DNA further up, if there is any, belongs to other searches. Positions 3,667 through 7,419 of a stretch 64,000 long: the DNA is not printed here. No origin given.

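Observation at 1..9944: Glt/Nfs-like envelope-spanning machinery operon: PglI/AgmX-domain, two beta-barrel paralogs, three TPR proteins and a lipoprotein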

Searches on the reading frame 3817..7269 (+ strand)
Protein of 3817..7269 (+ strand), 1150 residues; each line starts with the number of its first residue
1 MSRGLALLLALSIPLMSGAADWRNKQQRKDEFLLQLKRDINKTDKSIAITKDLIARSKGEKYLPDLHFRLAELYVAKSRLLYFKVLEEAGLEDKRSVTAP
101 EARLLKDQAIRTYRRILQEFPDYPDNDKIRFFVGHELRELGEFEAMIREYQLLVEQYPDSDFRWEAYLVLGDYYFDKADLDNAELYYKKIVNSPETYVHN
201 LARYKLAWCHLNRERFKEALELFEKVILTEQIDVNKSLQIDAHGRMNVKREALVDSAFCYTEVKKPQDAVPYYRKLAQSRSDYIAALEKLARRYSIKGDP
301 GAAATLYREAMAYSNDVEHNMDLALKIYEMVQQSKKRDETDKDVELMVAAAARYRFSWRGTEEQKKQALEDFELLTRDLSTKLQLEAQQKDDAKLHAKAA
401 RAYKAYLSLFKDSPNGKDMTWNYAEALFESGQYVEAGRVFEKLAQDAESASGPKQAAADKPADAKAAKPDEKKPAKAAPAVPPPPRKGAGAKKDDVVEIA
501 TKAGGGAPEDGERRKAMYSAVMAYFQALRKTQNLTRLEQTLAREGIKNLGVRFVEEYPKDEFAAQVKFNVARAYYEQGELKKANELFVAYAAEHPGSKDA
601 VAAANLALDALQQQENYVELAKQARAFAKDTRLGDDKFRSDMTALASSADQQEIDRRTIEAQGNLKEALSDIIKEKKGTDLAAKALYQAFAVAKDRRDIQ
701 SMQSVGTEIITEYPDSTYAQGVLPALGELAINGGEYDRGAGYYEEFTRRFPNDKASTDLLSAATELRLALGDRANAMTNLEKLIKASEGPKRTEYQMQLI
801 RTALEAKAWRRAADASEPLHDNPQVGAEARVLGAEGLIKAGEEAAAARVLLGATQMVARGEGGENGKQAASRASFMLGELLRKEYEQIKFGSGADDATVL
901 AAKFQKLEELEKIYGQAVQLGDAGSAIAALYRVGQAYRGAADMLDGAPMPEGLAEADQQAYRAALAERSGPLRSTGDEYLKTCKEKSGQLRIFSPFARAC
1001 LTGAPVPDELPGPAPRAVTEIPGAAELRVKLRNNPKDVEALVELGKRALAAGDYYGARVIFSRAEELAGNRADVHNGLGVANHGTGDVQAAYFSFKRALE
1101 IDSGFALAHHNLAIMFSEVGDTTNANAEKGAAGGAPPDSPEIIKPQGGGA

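Call 4: search_protein_families(library=pfam, proteins=[window:3817-7269:+], max_evalue=0.01)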
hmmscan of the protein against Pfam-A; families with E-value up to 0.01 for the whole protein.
window:3817-7269:+ (1150 aa): 16 families
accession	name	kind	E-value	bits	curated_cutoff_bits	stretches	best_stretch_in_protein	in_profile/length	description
PF07719.23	TPR_2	-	1.1e-15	56.8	27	1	202-227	3-28/34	Tetratricopeptide repeat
PF13174.12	TPR_6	-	7.3e-15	55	26.3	0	202-227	2-27/33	Tetratricopeptide repeat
PF13428.12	TPR_14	-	1.4e-14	53.6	23.5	0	134-168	8-42/44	Tetratricopeptide repeat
PF13424.12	TPR_12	-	1.5e-14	54.4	30.1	0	252-312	5-73/77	Tetratricopeptide repeat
PF13432.12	TPR_16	-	7.6e-14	52.3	32.7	2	169-226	2-57/65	Tetratricopeptide repeat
PF14559.12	TPR_19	-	3.5e-13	50.1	25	0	397-447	8-55/68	Tetratricopeptide repeat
PF13181.12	TPR_8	-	4.1e-13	48.8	25.7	0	165-191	2-28/34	Tetratricopeptide repeat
PF00515.34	TPR_1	-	9.8e-10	38.3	27.8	1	1072-1103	1-32/34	Tetratricopeptide repeat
PF13431.12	TPR_17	-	8.3e-06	26.1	24.4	0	1095-1123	2-30/34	Tetratricopeptide repeat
PF09976.15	TPR_21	-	1e-05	25.8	25.5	1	144-226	56-139/193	Tetratricopeptide repeat-like domain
PF13525.12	YfiO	-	3.4e-05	24.2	25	1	543-617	22-96/203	Outer membrane lipoprotein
PF12895.13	ANAPC3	-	5.2e-05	23.9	27.2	0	177-226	2-49/82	Anaphase-promoting complex, cyclosome, subunit 3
PF10602.15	RPN7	-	0.00017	21.8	29.6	0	283-329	35-81/174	26S proteasome subunit RPN7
PF13414.12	TPR_11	-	0.00047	20.2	26.8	0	1087-1115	9-37/42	TPR repeat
PF13374.12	TPR_10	-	0.0013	19.1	27.5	0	285-312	3-30/42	Tetratricopeptide repeat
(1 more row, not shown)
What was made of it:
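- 3817..7269 (+): g5: 1150-aa GltD-like periplasmic TPR scaffold with a signal peptide. It has a lineage-variable Ala/Lys/Pro-rich insert at about residues 450-525. TPR families are matched in Pfam (call 4).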

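Call 5: search_protein_families(library=ncbifam, proteins=[window:3817-7269:+], max_evalue=0.01)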
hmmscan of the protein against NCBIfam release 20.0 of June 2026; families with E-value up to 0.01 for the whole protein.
window:3817-7269:+ (1150 aa): 14 families
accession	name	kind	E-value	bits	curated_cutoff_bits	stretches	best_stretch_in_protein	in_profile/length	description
TIGR02795.1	tol_pal_ybgF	equivalog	1.3e-20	74.2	90.1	3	107-193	19-105/119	tol-pal system protein YbgF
TIGR02917.1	PEP_TPR_lipo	equivalog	7.7e-17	60.5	312.2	2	1024-1143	349-468/899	XrtA/PEP-CTERM system TPR-repeat protein PrsT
NF033920.0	C39_PA2778_fam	equivalog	3.6e-12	46.2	150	0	136-205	165-234/255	PA2778 family cysteine peptidase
NF008068.0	PRK10803.1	equivalog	5.5e-10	39.6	383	2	645-785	109-245/263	cell division protein CpoB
TIGR03302.1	OM_YfiO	subfamily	1.4e-08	34.6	81.4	1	555-604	61-110/239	outer membrane protein assembly factor BamD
TIGR02521.1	type_IV_pilW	equivalog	5.4e-08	32.7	154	1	1072-1128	31-87/234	type IV pilus biogenesis/stability protein PilW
NF040959.1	MamA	equivalog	1.7e-07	30.9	200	1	1031-1125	98-192/204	magnetosome protein MamA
NF033762.1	social_mot_Tgl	equivalog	2.1e-06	27.3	225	1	1072-1125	31-189/252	social motility TPR repeat lipoprotein Tgl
NF052312.1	T9SS_PorW_SprE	equivalog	2.5e-06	26.4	250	1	667-723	567-623/716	type IX secretion system periplasmic lipoprotein PorW/SprE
NF047507.1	TPR_BatC_Lepto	exception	7.9e-06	25.5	175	0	124-192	55-124/214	TPR repeat-containing protein BatC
NF033758.1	gliding_GltE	equivalog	1.6e-05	24.1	225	1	1031-1124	181-274/411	adventurous gliding motility TPR repeat lipoprotein GltE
TIGR02552.1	LcrH_SycD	equivalog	0.00013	21.7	104.8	1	1031-1127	11-107/136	SycD/LcrH family type III secretion system chaperone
NF008391.2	PRK11189.1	equivalog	0.00036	20.1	250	1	1057-1125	84-152/297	lipoprotein NlpI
NF007692.0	PRK10370.1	equivalog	0.0034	17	306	0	1026-1079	69-122/206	heme lyase NrfEFG subunit NrfG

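Call 15: find_homologous_proteins(query=window:3817-7269:+, max_evalue=1e-10)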
Query window:3817-7269:+ (1150 aa): 356 proteins with E <= 1e-10 among 8000 candidates; the best 120 are listed.
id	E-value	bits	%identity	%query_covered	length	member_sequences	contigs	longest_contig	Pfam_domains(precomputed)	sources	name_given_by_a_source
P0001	0.0e+0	2523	100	100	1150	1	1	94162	PF14559.13,PF13431.13,PF09976.16,PF00515.35,PF13424.13,PF13432.13,PF13428.13,PF13181.13,PF07719.24,PF13174.13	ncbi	ncbi:MAG: tetratricopeptide repeat protein [Myxococcota bacterium]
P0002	0.0e+0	1663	67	99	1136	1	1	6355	PF13431.13,PF09976.16,PF13525.13,PF13428.13,PF13374.13,PF14559.13,PF00515.35,PF13424.13,PF13432.13,PF13181.13,PF07719.24,PF13174.13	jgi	-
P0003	0.0e+0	1615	65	99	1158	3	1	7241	PF14559.13,PF13525.13,PF13424.13,PF13432.13,PF13428.13,PF13181.13,PF07719.24,PF13174.13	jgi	jgi:TolA-binding protein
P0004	0.0e+0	1589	64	99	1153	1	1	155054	PF14559.13,PF13431.13,PF23914.2,PF13424.13,PF13432.13,PF13428.13,PF13181.13,PF07719.24,PF13174.13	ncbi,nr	ncbi:MAG: tetratricopeptide repeat protein [Deltaproteobacteria bacterium]|nr:tetratricopeptide repe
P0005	0.0e+0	1577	64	100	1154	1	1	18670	PF14559.13,PF09976.16,PF13525.13,PF00515.35,PF13424.13,PF13432.13,PF13428.13,PF13181.13,PF07719.24,PF13174.13,PF13374.13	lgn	-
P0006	0.0e+0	1112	49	98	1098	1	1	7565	PF14559.13,PF13525.13,PF00515.35,PF12895.14,PF13424.13,PF13432.13,PF13428.13,PF07719.24,PF13174.13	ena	-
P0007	0.0e+0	1088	49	97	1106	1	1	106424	PF14559.13,PF13431.13,PF13525.13,PF00515.35,PF12895.14,PF13424.13,PF13432.13,PF13428.13,PF14561.13,PF07719.24,PF13174.13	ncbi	ncbi:MAG: tetratricopeptide repeat protein [Pseudomonadota bacterium]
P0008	0.0e+0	1066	47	99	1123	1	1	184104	PF14559.13,PF13431.13,PF00515.35,PF13432.13,PF13428.13,PF07719.24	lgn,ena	-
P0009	0.0e+0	1054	47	99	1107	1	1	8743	PF14559.13,PF13431.13,PF00515.35,PF12895.14,PF13424.13,PF13176.13,PF13432.13,PF13181.13,PF07719.24,PF13174.13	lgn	-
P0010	0.0e+0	1052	47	98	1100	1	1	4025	PF14559.13,PF00515.35,PF13424.13,PF13176.13,PF13432.13,PF13428.13,PF13181.13,PF14561.13,PF07719.24,PF13174.13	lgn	-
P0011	0.0e+0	1044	47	97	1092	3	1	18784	PF14559.13,PF13431.13,PF00515.35,PF12895.14,PF13424.13,PF13176.13,PF13432.13,PF13428.13,PF07719.24,PF13174.13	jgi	-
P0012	2.4e-297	1008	46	97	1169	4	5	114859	PF13431.13,PF13414.13,PF25058.2,PF13428.13,PF14559.13,PF00515.35,PF12895.14,PF13424.13,PF13432.13,PF13181.13,PF07719.24,PF13174.13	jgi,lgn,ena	-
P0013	1.2e-291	989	44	97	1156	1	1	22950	PF14559.13,PF13431.13,PF13525.13,PF25058.2,PF00515.35,PF13424.13,PF13432.13,PF13428.13,PF13181.13,PF07719.24,PF13174.13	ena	-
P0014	3.4e-291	987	44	97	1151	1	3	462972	PF14559.13,PF13431.13,PF13414.13,PF00515.35,PF13424.13,PF13432.13,PF13428.13,PF13181.13,PF07719.24,PF13174.13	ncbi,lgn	-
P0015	6.4e-291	986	46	97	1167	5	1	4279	PF14559.13,PF13414.13,PF13424.13,PF13432.13,PF13428.13,PF07719.24,PF13174.13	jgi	jgi:tetratricopeptide (TPR) repeat protein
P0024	5.7e-288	976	44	97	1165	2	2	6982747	PF14559.13,PF13431.13,PF13414.13,PF00515.35,PF13424.13,PF13432.13,PF13428.13,PF13181.13,PF07719.24,PF13174.13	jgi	jgi:tetratricopeptide (TPR) repeat protein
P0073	3.6e-194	666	35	98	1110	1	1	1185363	PF13431.13,PF23914.2,PF13525.13,PF13176.13,PF13428.13,PF25064.2,PF14559.13,PF00515.35,PF13424.13,PF13432.13,PF13181.13,PF07719.24,PF13174.13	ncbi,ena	-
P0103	5.6e-177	609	35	97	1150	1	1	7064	PF14559.13,PF23914.2,PF13525.13,PF00515.35,PF13424.13,PF13432.13,PF13428.13,PF13181.13,PF07719.24,PF13174.13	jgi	jgi:cellulose synthase operon protein C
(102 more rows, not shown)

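Call 16: find_encoding_contigs(protein=P0001, flank=10000, max_places=3)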
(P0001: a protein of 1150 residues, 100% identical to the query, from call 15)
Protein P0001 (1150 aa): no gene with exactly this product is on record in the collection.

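Call 22: find_encoding_contigs(protein=P0004, flank=10000, max_places=2)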
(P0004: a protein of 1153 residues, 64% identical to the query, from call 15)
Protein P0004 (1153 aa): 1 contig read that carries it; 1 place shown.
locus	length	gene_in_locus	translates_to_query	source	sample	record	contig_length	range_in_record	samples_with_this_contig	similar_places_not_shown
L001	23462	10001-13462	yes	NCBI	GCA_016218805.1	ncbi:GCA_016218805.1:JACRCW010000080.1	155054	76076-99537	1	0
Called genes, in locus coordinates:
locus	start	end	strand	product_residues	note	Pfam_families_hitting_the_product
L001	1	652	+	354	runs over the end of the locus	PF00162:PGK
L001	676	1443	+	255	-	PF00121:TIM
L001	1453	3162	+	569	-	PF00501:AMP-binding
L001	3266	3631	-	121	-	-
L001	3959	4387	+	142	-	-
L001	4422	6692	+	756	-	-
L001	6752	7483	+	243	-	-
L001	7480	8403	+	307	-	-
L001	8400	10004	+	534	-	-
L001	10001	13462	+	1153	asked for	PF13432:TPR_16 (faint), PF13181:TPR_8 (faint), PF13431:TPR_17 (faint), PF14559:TPR_19 (faint), PF07719:TPR_2 (faint), PF13174:TPR_6 (faint), PF13428:TPR_14 (faint), PF23914:TPR_CcmH_CycH (faint), +1 more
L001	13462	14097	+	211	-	-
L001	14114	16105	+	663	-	-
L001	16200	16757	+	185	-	PF00877:NLPC_P60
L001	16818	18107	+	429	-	PF00709:Adenylsucc_synt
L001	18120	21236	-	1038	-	PF00873:ACR_tran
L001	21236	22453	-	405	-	PF25917:BSH_RND (weak), PF25973:BSH_CzcB (weak), PF25954:Beta-barrel_RND_2, PF25967:RND-MFP_C, PF25975:CzcB_C, PF25989:YknX_C (weak)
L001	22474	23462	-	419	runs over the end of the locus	PF02321:OEP (faint)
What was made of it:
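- Checked: The nearest relative (L001, call 22) has the same overlaps, so they are conserved and not chance.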

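Call 23: find_encoding_contigs(protein=P0024, flank=10000, max_places=2)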
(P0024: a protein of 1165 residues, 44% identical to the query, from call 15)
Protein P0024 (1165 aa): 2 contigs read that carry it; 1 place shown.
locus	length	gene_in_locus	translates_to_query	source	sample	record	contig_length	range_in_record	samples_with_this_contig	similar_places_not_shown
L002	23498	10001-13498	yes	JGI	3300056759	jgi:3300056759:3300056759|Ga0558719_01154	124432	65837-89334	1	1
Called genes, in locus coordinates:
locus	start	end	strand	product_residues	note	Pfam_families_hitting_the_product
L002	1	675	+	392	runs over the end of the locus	-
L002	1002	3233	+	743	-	-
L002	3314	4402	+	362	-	-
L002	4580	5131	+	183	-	-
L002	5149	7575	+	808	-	PF00498:FHA, PF16697:Yop-YscD_cpl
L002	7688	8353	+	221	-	-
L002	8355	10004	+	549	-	-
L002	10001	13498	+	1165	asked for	PF13428:TPR_14 (faint), PF14559:TPR_19 (faint), PF07719:TPR_2 (faint), PF13181:TPR_8 (faint), PF13431:TPR_17 (faint), PF00515:TPR_1 (faint), PF13174:TPR_6 (faint), PF13432:TPR_16 (weak), +2 more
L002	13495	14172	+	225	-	-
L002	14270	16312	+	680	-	PF13432:TPR_16, PF23914:TPR_CcmH_CycH, PF00515:TPR_1, PF07719:TPR_2, PF13424:TPR_12, PF13432:TPR_16, PF13414:TPR_11, PF13424:TPR_12, +42 more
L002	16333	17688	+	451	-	PF00709:Adenylsucc_synt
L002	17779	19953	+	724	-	PF13424:TPR_12 (faint), PF00515:TPR_1 (faint), PF07719:TPR_2 (faint), PF13174:TPR_6 (faint), PF13181:TPR_8 (faint), PF13432:TPR_16 (weak), PF14559:TPR_19 (weak), PF13432:TPR_16 (weak), +3 more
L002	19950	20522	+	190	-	-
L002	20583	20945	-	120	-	-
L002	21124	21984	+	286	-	-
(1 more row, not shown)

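Call 24: find_encoding_contigs(protein=P0073, flank=10000, max_places=2)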
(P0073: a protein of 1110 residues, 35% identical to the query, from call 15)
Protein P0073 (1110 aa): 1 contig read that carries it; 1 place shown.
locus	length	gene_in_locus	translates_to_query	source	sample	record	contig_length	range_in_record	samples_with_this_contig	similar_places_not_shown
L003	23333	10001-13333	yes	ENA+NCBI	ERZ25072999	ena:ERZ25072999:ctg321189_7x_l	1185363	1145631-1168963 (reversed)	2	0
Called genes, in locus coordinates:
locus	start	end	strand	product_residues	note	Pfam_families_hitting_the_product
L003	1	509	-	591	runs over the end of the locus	PF00092:VWA (weak), PF13519:VWA_2, PF18884:TSP3_bac (faint)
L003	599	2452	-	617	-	PF13519:VWA_2 (weak), PF18884:TSP3_bac (faint)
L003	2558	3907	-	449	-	PF02412:TSP_3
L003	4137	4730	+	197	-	-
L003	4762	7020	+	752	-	PF16697:Yop-YscD_cpl, PF00498:FHA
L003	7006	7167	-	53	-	-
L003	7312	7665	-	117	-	-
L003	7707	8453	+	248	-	-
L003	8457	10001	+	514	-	PF13432:TPR_16 (weak)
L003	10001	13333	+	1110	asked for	PF13525:YfiO (faint), PF13424:TPR_12 (faint), PF13431:TPR_17 (faint), PF14559:TPR_19 (faint), PF00515:TPR_1 (faint), PF07719:TPR_2 (faint), PF13174:TPR_6 (faint), PF13176:TPR_7 (faint), +5 more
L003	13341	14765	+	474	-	-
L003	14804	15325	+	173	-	-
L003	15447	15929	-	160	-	-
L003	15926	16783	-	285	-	-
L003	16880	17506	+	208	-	-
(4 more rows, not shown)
